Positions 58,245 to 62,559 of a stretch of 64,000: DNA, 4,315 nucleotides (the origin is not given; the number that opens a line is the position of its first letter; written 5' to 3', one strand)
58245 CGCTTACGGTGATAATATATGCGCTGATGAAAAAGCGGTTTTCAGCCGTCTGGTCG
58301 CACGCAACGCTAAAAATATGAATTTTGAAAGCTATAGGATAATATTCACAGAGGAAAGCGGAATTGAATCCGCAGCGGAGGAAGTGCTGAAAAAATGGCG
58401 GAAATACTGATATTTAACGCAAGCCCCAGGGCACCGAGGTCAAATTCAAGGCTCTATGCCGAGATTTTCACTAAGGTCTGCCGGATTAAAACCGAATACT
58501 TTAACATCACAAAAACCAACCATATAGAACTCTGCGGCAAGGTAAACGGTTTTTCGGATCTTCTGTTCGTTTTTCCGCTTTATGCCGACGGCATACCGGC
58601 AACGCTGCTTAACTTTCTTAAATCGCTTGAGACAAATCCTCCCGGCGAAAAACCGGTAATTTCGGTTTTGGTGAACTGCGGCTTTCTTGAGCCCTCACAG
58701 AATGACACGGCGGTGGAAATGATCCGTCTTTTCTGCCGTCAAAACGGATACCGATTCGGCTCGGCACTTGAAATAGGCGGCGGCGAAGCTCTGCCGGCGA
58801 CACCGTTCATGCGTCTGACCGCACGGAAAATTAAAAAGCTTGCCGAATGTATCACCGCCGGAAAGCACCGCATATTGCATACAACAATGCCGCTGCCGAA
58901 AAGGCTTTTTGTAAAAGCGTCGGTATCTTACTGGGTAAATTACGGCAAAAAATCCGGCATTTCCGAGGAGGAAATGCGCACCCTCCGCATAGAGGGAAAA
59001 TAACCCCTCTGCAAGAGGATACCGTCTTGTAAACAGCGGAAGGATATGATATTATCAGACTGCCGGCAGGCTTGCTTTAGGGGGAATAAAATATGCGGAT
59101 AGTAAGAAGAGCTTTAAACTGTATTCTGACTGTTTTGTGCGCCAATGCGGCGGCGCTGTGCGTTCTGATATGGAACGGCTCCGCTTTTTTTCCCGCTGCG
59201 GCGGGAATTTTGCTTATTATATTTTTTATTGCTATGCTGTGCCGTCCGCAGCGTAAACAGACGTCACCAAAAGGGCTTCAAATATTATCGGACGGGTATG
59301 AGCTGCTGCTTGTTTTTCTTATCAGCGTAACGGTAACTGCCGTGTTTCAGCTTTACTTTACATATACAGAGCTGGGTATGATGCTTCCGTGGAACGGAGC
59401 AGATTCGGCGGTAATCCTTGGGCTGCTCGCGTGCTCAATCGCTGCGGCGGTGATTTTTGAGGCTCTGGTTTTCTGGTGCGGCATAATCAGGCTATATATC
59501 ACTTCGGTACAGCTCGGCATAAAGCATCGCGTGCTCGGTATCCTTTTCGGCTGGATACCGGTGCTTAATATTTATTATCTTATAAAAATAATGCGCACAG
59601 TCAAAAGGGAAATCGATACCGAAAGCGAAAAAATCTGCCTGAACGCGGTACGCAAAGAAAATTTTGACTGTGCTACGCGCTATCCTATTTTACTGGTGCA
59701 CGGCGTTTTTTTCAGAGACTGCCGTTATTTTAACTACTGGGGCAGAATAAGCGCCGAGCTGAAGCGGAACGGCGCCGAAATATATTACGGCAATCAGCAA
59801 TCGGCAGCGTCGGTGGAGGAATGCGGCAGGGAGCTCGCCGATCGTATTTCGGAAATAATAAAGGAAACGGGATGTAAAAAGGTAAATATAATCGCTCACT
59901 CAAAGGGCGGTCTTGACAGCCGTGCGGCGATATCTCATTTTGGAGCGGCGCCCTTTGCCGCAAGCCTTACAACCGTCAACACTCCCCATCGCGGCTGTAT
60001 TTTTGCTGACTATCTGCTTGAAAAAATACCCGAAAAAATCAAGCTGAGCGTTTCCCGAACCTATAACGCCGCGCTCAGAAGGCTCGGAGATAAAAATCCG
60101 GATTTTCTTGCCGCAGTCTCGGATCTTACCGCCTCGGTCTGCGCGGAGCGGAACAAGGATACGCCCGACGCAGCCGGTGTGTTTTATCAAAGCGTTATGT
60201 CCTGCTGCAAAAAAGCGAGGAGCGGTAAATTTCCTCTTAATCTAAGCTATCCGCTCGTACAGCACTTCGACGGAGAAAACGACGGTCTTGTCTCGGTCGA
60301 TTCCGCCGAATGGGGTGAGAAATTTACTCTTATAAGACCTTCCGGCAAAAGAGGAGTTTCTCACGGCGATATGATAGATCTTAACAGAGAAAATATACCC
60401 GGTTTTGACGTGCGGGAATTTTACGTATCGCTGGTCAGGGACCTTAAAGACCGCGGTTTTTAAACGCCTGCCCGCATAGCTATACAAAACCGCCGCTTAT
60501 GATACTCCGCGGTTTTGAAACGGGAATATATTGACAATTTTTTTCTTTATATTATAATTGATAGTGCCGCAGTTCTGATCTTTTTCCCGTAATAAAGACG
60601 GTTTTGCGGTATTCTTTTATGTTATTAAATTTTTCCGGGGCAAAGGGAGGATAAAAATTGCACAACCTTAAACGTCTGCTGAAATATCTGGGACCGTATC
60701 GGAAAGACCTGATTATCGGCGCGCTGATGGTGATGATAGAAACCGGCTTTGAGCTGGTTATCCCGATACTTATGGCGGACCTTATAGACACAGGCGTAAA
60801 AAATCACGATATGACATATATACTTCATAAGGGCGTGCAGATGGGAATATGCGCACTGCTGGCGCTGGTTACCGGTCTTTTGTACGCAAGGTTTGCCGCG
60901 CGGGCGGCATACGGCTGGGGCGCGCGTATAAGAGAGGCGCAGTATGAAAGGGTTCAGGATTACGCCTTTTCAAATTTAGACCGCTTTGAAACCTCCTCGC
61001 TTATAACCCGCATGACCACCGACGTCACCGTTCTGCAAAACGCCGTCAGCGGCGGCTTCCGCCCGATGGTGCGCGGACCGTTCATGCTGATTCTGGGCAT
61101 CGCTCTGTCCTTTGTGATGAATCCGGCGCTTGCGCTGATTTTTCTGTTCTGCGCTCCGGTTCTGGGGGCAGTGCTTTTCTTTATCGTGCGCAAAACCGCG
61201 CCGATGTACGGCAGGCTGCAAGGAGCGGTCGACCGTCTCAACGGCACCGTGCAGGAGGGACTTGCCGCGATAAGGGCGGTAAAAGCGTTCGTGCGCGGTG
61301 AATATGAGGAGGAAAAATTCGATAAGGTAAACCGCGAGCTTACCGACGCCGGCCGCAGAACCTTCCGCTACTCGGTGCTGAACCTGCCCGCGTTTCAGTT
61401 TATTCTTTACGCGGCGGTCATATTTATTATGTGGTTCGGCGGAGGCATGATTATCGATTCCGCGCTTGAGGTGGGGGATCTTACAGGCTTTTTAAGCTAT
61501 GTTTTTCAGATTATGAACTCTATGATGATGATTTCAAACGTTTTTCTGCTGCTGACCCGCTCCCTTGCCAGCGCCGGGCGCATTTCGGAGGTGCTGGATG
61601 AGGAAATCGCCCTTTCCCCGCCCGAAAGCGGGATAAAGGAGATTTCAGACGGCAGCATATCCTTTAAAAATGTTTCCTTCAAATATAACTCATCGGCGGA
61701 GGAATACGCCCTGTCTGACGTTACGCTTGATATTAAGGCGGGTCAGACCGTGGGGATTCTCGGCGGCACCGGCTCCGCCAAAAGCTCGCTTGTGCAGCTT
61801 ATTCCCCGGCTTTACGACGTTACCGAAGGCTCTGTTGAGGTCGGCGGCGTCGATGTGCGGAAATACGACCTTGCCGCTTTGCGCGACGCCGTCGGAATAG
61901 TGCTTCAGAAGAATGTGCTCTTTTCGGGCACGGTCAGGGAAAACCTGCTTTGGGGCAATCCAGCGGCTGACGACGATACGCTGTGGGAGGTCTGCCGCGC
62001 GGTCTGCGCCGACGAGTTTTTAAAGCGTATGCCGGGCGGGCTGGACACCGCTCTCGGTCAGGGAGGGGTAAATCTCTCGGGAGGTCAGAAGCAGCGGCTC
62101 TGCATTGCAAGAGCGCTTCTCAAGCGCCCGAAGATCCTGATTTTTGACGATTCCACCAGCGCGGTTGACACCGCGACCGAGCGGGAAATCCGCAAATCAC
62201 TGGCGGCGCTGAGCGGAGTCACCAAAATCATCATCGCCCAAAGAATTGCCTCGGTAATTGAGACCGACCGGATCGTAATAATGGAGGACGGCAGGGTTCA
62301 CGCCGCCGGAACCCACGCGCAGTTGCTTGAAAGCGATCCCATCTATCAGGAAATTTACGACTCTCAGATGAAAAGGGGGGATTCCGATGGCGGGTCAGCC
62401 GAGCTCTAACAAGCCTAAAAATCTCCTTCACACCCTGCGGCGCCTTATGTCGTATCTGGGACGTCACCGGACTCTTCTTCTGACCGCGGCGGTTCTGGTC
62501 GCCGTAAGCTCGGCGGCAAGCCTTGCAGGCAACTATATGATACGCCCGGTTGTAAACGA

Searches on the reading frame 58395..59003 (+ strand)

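Call 43: search_protein_families(library=pfam, proteins=[window:58395-59003:+], max_evalue=0.001)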
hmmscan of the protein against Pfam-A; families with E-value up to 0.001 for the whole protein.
window:58395-59003:+ (202 aa): 1 family
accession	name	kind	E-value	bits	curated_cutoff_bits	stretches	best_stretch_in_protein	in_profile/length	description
PF03358.20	FMN_red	-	6.6e-05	23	24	0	3-93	2-114/152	NADPH-dependent FMN reductase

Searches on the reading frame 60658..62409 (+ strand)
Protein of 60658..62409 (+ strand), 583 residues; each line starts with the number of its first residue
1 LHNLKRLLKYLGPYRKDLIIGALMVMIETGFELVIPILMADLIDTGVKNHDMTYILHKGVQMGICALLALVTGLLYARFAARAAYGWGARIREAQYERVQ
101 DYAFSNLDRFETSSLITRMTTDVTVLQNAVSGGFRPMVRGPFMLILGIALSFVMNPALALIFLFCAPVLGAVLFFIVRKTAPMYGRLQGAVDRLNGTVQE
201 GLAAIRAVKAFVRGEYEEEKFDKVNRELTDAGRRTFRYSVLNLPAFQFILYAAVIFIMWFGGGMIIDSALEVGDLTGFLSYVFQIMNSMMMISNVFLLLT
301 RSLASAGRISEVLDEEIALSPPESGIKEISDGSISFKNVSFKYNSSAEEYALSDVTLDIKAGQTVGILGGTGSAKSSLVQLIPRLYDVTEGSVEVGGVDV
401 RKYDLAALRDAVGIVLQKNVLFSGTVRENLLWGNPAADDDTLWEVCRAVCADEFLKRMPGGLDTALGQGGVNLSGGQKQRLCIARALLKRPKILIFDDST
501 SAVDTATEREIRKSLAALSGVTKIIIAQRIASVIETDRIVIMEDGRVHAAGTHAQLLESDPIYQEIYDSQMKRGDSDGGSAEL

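Call 43: search_protein_families(library=pfam, proteins=[window:60658-62409:+], max_evalue=0.001)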
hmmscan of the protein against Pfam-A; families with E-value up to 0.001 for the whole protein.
window:60658-62409:+ (583 aa): 2 families
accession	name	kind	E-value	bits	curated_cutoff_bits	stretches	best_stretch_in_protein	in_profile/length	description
PF00664.28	ABC_membrane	-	7.2e-45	154.2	28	1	18-289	1-274/274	ABC transporter transmembrane region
PF00005.33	ABC_tran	-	3.8e-28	99.3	25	1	352-501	1-137/137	ABC transporter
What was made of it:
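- On Type I ABC carbohydrate importer (CUT1): The only ABC_tran domain belongs to an exporter-type fusion at 60658-62409 (call 43).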
